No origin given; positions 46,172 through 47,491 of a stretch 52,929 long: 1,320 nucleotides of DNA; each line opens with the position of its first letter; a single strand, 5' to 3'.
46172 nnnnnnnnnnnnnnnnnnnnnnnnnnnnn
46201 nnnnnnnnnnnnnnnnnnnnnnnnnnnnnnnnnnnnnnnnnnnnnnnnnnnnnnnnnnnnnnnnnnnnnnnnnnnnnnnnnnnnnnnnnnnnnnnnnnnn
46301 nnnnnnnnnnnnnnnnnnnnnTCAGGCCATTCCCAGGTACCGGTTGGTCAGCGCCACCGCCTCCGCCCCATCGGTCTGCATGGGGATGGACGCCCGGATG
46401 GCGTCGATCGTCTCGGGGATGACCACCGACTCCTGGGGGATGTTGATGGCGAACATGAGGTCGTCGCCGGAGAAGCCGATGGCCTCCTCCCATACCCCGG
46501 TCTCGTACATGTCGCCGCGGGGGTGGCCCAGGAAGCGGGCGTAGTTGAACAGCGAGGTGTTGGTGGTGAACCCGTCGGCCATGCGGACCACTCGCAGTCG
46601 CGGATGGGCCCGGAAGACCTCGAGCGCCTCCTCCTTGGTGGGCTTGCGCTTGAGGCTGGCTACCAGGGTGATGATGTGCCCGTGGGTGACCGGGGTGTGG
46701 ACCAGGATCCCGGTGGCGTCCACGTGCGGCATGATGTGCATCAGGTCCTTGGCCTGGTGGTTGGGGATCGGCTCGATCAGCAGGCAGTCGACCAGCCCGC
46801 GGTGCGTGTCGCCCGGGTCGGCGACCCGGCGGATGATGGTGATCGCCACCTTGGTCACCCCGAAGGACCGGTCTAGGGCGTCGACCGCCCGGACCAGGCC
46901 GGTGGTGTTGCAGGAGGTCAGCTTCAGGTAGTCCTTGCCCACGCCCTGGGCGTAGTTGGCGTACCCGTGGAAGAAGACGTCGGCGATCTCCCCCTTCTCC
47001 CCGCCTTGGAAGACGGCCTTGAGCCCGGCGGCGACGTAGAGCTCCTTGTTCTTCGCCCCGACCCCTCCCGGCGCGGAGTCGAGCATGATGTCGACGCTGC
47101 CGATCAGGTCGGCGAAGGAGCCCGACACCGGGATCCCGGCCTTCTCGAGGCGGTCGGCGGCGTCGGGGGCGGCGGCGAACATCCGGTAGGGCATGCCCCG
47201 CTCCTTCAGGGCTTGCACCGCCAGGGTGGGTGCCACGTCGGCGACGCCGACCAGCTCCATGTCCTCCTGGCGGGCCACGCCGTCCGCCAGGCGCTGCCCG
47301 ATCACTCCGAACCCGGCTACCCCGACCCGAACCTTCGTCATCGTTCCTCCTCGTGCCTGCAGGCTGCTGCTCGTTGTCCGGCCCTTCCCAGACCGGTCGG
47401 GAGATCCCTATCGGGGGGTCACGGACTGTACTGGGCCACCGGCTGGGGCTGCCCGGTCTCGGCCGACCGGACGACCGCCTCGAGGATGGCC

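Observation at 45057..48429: Archaeal-type GAPDH(II) and archaeal-type PGK coupled to a Gfo/Idh/MocA dehydrogenase in an actinobacterium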

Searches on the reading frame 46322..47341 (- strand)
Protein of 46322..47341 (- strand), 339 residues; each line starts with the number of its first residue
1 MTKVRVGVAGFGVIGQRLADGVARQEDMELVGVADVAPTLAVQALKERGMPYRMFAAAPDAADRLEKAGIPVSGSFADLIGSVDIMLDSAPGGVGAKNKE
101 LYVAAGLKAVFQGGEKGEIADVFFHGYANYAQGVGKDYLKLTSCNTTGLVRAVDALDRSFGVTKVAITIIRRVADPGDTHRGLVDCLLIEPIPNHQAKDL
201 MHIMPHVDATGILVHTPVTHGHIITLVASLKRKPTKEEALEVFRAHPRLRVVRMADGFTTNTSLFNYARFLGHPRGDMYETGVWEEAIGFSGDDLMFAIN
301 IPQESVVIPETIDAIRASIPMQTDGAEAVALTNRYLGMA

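Call 6: search_protein_families(library=pfam, proteins=[window:46322-47341:-])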
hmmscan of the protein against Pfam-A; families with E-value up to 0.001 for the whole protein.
window:46322-47341:- (339 aa): 1 family
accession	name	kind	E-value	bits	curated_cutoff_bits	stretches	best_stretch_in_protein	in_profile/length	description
PF02800.25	Gp_dh_C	-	7.5e-13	48.8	24.4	1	149-291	1-148/158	Glyceraldehyde 3-phosphate dehydrogenase, C-terminal domain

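Call 7: search_protein_families(library=ncbifam, proteins=[window:46322-47341:-])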
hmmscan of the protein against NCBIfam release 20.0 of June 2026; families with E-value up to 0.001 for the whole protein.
window:46322-47341:- (339 aa): 7 families
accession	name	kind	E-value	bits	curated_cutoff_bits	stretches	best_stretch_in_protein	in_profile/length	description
NF003251.0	PRK04207.1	equivalog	3.3e-117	391.4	185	1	3-338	2-337/343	type II glyceraldehyde-3-phosphate dehydrogenase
TIGR01546.1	GAPDH-II_archae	equivalog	3.3e-89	299.3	232.9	1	6-338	1-332/333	phosphorylating glyceraldehyde-3-phosphate dehydrogenase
NF005830.0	PRK07729.1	equivalog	3.7e-05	22.8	546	0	92-245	98-263/343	glyceraldehyde-3-phosphate dehydrogenase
NF011954.0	PRK15425.1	equivalog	5.8e-05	22.3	662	0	101-172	108-178/331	glyceraldehyde-3-phosphate dehydrogenase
TIGR01921.1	DAP-DH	equivalog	0.00048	19.5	180.6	1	1-35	1-35/324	diaminopimelate dehydrogenase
NF010058.0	PRK13535.1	equivalog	0.00067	18.8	539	0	82-171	92-182/339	erythrose-4-phosphate dehydrogenase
TIGR01534.1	GAPDH-I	equivalog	0.0008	18.7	367.2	0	6-245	2-267/330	type I glyceraldehyde-3-phosphate dehydrogenase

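Call 9: find_homologous_proteins(query=window:46322-47341:-, max_evalue=1e-20)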
Query window:46322-47341:- (339 aa): 4061 proteins with E <= 1e-20 among 8000 candidates; the best 120 are listed.
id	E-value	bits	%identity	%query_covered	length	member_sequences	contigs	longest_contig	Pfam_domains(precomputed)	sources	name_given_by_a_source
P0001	8.4e-213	723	96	100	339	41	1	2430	PF02800.26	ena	-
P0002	6.5e-202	688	91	100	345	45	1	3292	PF02800.26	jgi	jgi:glyceraldehyde-3-phosphate dehydrogenase (NAD(P))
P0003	4.9e-194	662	87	100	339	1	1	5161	PF02800.26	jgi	jgi:glyceraldehyde-3-phosphate dehydrogenase (NAD(P))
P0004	3.7e-190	649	86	100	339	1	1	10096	PF02800.26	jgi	jgi:glyceraldehyde-3-phosphate dehydrogenase (NAD(P))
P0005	2.1e-185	633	83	100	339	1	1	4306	PF02800.26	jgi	jgi:glyceraldehyde-3-phosphate dehydrogenase (NAD(P))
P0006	1.1e-180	618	80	100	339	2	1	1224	PF02800.26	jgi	jgi:glyceraldehyde-3-phosphate dehydrogenase (NAD(P))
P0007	3.1e-180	616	81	100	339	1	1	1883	PF02800.26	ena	-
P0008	5.3e-180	616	80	100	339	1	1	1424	PF02800.26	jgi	-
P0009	4.8e-179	612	79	100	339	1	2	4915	PF02800.26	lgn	-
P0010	7.4e-179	612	79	100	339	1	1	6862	PF02800.26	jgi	-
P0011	1.1e-178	611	79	100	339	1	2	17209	PF02800.26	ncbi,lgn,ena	-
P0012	1.5e-178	611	81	100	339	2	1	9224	PF02800.26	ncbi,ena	-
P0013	2.3e-178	610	78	100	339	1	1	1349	PF02800.26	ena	-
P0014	2.3e-178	610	80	100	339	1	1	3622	PF02800.26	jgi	jgi:glyceraldehyde-3-phosphate dehydrogenase (NAD(P))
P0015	5.1e-178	609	80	100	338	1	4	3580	PF02800.26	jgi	jgi:glyceraldehyde-3-phosphate dehydrogenase (NAD(P))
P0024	3.7e-177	606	80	100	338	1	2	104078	PF02800.26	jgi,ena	-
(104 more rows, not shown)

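Call 10: find_related_loci(query=window:46322-47341:-, collection=genome_contigs, flank=6000)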
Query window:46322-47341:- (339 aa) in genome_contigs; peptide patterns used: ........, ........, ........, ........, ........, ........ (x = any residue, [..] = any of these).
599 stretches matched a pattern (row limit reached: there are more); 576 encode a relative of the query (tblastn E <= 1e-3); the best 80 are kept; 80 distinct loci.
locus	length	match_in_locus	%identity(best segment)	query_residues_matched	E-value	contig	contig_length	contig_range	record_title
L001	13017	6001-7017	96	1-339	0e+0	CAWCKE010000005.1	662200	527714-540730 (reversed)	MAG: uncultured Acidimicrobiia bacterium isolate MFD00709.bin.2.137 genome assembly, contig: contig_40654, whole genome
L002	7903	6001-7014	80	1-338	0e+0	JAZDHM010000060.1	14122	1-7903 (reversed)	MAG: Actinomycetota bacterium isolate MEGAHIT-group-0.332 k141_13913460, whole genome shotgun sequence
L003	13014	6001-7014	79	1-338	0e+0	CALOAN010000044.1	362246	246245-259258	MAG: uncultured actinomycete isolate LOGT_bin.0024 genome assembly, contig: contig_9696, whole genome shotgun sequence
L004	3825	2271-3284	79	1-338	0e+0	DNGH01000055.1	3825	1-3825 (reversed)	MAG TPA_asm: Actinomycetota bacterium isolate UBA11373 contig_4783, whole genome shotgun sequence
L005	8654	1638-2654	78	1-339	0e+0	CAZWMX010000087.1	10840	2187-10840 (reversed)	MAG TPA_asm: uncultured Acidimicrobiaceae bacterium isolate binchicken_co159_48 genome assembly, contig: NODE_2583_lengt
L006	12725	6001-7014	79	1-338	0e+0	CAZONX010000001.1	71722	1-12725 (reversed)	MAG TPA_asm: uncultured Acidimicrobiaceae bacterium isolate SRP155585_co2_211 genome assembly, contig: NODE_54_length_71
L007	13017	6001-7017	77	1-339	1e-179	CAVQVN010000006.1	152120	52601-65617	MAG: uncultured Actinomycetota bacterium isolate MFD09964.bin.1.364 genome assembly, contig: contig_41170, whole genome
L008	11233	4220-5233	77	1-338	2e-178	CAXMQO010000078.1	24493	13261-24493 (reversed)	MAG: uncultured Saprospiraceae bacterium isolate 07C-BC-St07_bin.8.orig genome assembly, contig: k141_4058837, whole gen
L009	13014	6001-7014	77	1-338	7e-178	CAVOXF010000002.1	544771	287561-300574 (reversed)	MAG: uncultured Actinomycetota bacterium isolate MFD09964.bin.1.174 genome assembly, contig: contig_18490, whole genome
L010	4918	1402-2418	79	1-339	0e+0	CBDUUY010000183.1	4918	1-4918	MAG TPA_asm: uncultured bacterium isolate SRR22302361_binner23_Refined_96 genome assembly, contig: ERZ25748748.15598, wh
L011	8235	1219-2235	73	1-339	7e-177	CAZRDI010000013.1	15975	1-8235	MAG TPA_asm: uncultured Dehalococcoidales bacterium isolate binchicken_co228_397 genome assembly, contig: NODE_5191_leng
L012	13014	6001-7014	77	1-338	8e-177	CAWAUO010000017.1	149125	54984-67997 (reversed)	MAG: uncultured Actinomycetota bacterium isolate MFD03804.bin.3.97 genome assembly, contig: contig_48285, whole genome s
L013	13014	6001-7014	77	1-338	1e-175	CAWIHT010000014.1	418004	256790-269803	MAG: uncultured Actinomycetota bacterium isolate MFD03804.bin.1.164 genome assembly, contig: contig_31019, whole genome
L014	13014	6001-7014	76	1-338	8e-176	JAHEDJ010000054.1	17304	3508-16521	MAG: bacterium isolate Ww198 NODE_5333_length_17304_cov_16.881976, whole genome shotgun sequence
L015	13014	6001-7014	76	1-338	1e-174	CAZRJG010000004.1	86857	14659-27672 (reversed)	MAG TPA_asm: uncultured Acidimicrobiia bacterium isolate SRP321284_co1_147 genome assembly, contig: NODE_283_length_8685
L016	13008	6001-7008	75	3-338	2e-169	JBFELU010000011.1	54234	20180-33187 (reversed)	MAG: Acidimicrobiia bacterium isolate Mix_mud02.2020.12.59 k141_820874_length_54234_cov_12.1187, whole genome shotgun se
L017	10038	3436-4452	72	1-339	3e-166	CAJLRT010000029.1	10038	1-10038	MAG TPA_asm: uncultured Clostridiales bacterium isolate ERR1600622-bin.54 genome assembly, contig: NODE_6735_length_1003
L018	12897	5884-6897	72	1-338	2e-166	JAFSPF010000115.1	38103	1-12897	MAG: Lachnospiraceae bacterium isolate RGIG3348 Goat_Reticulum-6__c419416, whole genome shotgun sequence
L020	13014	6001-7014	70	1-338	4e-166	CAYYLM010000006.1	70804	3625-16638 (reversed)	MAG TPA_asm: uncultured Dehalococcoidales bacterium isolate binchicken_co178_261 genome assembly, contig: NODE_721_lengt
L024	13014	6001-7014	70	1-338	1e-165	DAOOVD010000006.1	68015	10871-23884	MAG TPA_asm: Bacillota bacterium isolate AMR_MDS_2450 NODE_221_length_68015_cov_6.673838, whole genome shotgun sequence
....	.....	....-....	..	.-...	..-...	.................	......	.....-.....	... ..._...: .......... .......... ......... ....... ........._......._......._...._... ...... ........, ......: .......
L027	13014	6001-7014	70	1-338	2e-164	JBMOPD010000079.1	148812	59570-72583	MAG: Bacillota bacterium isolate Betzabe_MAG119 MAG119_79, whole genome shotgun sequence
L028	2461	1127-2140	70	1-338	6e-176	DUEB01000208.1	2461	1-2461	MAG TPA_asm: Dehalococcoidia bacterium isolate A89 Contig208, whole genome shotgun sequence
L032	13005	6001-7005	71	4-338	7e-162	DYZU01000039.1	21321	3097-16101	MAG TPA_asm: Thermincola sp. isolate AfrMine_TT107_49_105 k141_10437, whole genome shotgun sequence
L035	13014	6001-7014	69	1-338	2e-160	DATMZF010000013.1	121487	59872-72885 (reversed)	MAG TPA_asm: Rectinemataceae bacterium isolate SMAG_U13167 k141_143122, whole genome shotgun sequence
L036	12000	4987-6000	68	1-338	2e-160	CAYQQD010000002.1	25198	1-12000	MAG TPA_asm: uncultured Dehalococcoidales bacterium isolate binchicken_co10_181 genome assembly, contig: NODE_812_length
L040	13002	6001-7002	68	3-336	9e-160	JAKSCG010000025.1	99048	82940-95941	MAG: Halanaerobiales bacterium isolate MAG.272 k141_4056762, whole genome shotgun sequence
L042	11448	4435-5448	68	1-338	2e-159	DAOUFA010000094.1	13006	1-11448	MAG TPA_asm: Dehalococcoidales bacterium isolate N9_413 k139_884745, whole genome shotgun sequence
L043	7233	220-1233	69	1-338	2e-159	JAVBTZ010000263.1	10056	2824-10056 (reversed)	MAG: Planctomycetota bacterium isolate EPI_MAG_00265 c_000004374587, whole genome shotgun sequence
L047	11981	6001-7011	70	1-338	4e-159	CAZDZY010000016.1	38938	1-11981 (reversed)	MAG TPA_asm: uncultured Christensenellaceae bacterium isolate SRP192927_co6_833 genome assembly, contig: NODE_1689_lengt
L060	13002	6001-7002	69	3-336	2e-157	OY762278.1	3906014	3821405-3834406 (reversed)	MAG: Christensenellaceae bacterium isolate d7c23e02-40a4-4312-836d-43190f2e112a genome assembly, chromosome: 1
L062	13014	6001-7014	68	1-338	3e-157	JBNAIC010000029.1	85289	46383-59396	MAG: Pleomorphochaeta sp. isolate JB076 k141_38184, whole genome shotgun sequence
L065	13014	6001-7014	68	1-338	2e-157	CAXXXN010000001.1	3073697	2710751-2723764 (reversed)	MAG: Sphaerochaetaceae bacterium isolate 970afa3e-fa1f-4001-b537-3f0dd038fbff genome assembly, contig: contig_1, whole g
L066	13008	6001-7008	69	1-336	3e-157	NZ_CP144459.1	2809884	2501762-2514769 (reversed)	Treponema sp. HNW chromosome, complete genome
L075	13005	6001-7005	67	4-338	1e-156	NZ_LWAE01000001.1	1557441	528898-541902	Clostridium magnum DSM 2767 CLMAG_contig000001, whole genome shotgun sequence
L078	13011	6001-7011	67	1-338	1e-156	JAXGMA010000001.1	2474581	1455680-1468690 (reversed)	MAG: Christensenellales bacterium isolate AnMBR.bin221 bin221_1, whole genome shotgun sequence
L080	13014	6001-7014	68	1-338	9e-157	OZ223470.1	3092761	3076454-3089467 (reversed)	MAG: Sphaerochaetaceae bacterium isolate cd985c71-0469-48ce-9ce8-6ec3774ccd9a genome assembly, chromosome: 1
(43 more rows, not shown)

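Call 11: find_encoding_contigs(protein=window:46322-47341:-, flank=10000, max_places=4)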
Protein window:46322-47341:- (339 aa): no gene with exactly this product is on record in the collection.

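Call 12: find_encoding_contigs(protein=P0024, flank=10000, max_places=2)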
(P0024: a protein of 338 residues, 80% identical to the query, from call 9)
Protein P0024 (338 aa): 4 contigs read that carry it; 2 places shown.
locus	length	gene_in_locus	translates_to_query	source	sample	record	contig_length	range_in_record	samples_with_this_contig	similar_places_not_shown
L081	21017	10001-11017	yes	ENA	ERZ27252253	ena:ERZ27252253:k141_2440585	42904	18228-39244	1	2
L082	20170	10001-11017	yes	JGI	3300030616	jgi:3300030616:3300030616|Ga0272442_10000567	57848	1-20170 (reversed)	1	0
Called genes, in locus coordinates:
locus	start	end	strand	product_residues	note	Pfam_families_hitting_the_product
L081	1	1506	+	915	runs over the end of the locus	PF00690:Cation_ATPase_N, PF00122:E1-E2_ATPase, PF13246:Cation_ATPase, PF00702:Hydrolase, PF08282:Hydrolase_3 (faint), PF00689:Cation_ATPase_C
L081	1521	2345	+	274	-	PF00702:Hydrolase (weak), PF12710:HAD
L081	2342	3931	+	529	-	PF00389:2-Hacid_dh, PF02826:2-Hacid_dh_C, PF19304:PGDH_inter, PF01842:ACT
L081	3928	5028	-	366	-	PF00266:Aminotran_5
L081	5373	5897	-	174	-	PF01894:YjbQ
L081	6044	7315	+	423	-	PF00709:Adenylsucc_synt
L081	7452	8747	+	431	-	PF00206:Lyase_1, PF10397:ADSL_C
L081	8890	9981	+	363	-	PF00180:Iso_dh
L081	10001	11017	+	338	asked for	PF02800:Gp_dh_C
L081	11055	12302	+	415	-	PF00162:PGK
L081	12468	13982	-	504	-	PF00171:Aldedh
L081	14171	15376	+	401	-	PF07690:MFS_1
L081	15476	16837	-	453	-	PF00202:Aminotran_3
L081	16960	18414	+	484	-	PF00171:Aldedh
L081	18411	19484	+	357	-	PF00005:ABC_tran, PF08402:TOBE_2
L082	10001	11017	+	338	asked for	PF02800:Gp_dh_C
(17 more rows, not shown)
